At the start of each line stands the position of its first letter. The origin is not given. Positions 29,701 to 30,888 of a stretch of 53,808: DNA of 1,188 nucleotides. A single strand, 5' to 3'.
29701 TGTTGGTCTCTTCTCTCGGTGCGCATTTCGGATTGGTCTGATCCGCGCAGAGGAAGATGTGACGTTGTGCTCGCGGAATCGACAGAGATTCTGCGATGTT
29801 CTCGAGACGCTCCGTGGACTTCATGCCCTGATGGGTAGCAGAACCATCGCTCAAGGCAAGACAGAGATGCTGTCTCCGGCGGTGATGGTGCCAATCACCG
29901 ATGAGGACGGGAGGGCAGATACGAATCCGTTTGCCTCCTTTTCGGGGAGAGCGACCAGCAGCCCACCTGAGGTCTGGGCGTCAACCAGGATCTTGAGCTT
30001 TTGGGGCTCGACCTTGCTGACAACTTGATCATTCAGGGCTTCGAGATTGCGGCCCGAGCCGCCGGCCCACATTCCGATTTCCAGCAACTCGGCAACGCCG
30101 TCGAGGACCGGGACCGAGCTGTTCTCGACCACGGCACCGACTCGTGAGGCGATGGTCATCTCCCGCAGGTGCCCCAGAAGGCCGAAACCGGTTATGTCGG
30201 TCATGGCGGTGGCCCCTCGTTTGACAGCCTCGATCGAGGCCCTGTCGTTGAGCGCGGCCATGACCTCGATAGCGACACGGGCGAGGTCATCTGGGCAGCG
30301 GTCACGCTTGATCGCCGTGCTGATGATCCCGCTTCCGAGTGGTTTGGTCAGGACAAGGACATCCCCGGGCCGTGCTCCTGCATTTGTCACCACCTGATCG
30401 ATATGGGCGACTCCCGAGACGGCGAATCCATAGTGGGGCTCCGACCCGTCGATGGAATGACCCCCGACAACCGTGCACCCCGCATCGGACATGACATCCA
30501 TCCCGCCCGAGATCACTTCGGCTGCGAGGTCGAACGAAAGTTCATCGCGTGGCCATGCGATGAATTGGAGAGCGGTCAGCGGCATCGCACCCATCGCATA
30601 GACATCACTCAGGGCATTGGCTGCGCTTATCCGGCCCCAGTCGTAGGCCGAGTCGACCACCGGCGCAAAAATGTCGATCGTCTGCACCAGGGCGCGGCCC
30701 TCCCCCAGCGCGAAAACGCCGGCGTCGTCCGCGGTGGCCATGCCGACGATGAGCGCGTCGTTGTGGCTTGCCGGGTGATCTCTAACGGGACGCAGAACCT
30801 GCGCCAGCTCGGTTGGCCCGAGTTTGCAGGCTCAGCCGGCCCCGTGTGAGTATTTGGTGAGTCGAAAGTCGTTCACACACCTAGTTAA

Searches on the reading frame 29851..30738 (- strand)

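Call 23: search_protein_families(library=pfam, proteins=[window:29851-30738:-], max_evalue=0.001)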
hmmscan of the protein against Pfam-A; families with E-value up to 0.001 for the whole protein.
window:29851-30738:- (295 aa): 2 families
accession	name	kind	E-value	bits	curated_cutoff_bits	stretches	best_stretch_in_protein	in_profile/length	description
PF00586.29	AIRS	-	9.2e-22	78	24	1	4-110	2-111/112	AIR synthase related protein, N-terminal domain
PF02769.27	AIRS_C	-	4.7e-19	69.5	23.1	1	123-293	1-153/156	AIR synthase related protein, C-terminal domain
